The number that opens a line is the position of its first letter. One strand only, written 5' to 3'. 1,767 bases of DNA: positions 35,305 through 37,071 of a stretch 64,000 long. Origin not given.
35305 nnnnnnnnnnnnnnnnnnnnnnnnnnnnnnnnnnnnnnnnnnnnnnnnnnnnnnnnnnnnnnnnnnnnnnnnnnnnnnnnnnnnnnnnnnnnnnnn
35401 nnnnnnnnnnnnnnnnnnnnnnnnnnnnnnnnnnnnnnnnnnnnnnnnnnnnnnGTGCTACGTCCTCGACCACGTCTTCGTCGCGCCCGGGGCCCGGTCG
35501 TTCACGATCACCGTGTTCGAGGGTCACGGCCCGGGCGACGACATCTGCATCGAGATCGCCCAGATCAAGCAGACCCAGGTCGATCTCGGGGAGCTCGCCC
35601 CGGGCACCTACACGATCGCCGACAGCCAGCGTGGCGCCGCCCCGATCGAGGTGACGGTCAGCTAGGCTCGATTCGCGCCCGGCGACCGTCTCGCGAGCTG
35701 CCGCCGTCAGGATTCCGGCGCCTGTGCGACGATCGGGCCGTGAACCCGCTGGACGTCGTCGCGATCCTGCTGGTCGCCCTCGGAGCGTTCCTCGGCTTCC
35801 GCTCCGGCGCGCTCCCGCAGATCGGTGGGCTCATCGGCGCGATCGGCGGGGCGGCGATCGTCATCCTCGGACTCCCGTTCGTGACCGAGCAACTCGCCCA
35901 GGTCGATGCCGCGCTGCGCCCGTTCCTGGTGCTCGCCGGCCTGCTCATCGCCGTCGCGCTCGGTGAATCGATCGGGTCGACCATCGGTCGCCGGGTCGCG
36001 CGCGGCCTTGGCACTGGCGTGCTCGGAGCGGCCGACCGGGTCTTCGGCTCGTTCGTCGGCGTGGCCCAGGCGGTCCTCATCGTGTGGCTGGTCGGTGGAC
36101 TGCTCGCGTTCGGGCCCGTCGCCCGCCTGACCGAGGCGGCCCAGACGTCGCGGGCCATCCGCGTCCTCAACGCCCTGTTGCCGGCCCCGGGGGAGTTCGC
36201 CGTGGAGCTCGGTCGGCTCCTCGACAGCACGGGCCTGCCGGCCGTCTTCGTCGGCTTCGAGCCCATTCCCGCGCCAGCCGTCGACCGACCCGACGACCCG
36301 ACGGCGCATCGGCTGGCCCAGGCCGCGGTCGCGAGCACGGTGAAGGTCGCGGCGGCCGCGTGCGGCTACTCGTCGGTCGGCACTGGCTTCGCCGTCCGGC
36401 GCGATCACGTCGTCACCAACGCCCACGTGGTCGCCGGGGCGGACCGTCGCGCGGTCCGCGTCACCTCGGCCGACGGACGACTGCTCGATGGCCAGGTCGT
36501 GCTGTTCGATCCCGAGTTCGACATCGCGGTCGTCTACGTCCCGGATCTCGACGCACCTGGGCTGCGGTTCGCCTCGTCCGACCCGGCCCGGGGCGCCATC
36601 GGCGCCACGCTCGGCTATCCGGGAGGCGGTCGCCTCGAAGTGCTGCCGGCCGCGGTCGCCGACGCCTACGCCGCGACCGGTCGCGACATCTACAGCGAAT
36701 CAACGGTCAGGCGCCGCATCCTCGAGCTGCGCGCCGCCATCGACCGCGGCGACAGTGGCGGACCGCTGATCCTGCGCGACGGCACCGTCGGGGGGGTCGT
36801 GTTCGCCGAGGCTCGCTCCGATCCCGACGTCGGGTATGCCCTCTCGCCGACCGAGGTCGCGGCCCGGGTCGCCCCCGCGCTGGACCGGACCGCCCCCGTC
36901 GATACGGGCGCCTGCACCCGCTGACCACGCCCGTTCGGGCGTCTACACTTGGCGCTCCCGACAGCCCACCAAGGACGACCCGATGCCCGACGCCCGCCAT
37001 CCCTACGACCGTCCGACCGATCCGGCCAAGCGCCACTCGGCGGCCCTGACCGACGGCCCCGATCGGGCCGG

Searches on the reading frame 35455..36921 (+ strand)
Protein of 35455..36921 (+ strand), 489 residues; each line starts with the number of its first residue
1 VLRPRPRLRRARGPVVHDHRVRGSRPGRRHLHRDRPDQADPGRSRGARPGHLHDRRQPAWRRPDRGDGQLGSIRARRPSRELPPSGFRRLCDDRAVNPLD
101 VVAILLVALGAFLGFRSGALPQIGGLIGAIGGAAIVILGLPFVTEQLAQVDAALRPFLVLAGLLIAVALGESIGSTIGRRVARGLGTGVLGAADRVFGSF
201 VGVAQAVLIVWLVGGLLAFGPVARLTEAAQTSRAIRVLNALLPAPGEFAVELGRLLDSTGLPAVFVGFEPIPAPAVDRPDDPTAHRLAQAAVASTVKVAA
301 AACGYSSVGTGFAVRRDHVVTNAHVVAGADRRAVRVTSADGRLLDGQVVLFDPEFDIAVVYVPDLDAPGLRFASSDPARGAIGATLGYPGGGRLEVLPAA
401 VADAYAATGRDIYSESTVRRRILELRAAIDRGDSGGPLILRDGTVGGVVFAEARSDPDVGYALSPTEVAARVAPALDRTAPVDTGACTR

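Call 86: search_protein_families(library=ncbifam, proteins=[window:35455-36921:+], max_evalue=0.00001)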
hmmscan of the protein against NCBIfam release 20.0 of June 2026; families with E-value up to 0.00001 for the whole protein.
window:35455-36921:+ (489 aa): 11 families
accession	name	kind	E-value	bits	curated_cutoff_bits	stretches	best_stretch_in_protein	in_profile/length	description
NF033740.0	MarP_fam_protase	equivalog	3e-92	309.7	250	1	99-488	1-390/390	MarP family serine protease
NF041521.1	HhoA_HhoB_HtrA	equivalog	1.5e-19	70.5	450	1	307-482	57-229/335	HhoA/HhoB/HtrA family serine endopeptidase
NF047968.1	SerProtHtrA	equivalog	4.7e-17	62.4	470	1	304-469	84-249/357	serine protease HtrA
TIGR02037.1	degP_htrA_DO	subfamily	1.5e-16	60.4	416.2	1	305-484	58-235/434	Do family serine endopeptidase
NF008189.1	PRK10942.1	equivalog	1.7e-10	40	720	1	306-450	112-253/477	serine endoprotease DegP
NF040960.1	MamE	equivalog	1.6e-09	36.9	800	1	302-449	117-264/659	magnetosome formation protease MamE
TIGR02038.1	protease_degS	equivalog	2.6e-09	36.7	422.95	1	308-449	79-215/351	outer membrane-stress sensor serine endopeptidase DegS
NF007526.1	PRK10139.1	equivalog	1.1e-07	30.9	756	1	314-475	100-258/456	serine endoprotease DegQ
NF053637.1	SerProtHtrAspr2045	equivalog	5.5e-07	28.8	650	1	317-449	117-251/394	serine protease HtrA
NF050055.1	SerProtHtrAMycob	equivalog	5.6e-07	28.8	800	1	286-463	206-394/502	serine protease HtrA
NF008147.1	PRK10898.1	equivalog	8.2e-07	28.5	408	1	307-448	78-214/352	outer membrane-stress sensor serine endopeptidase DegS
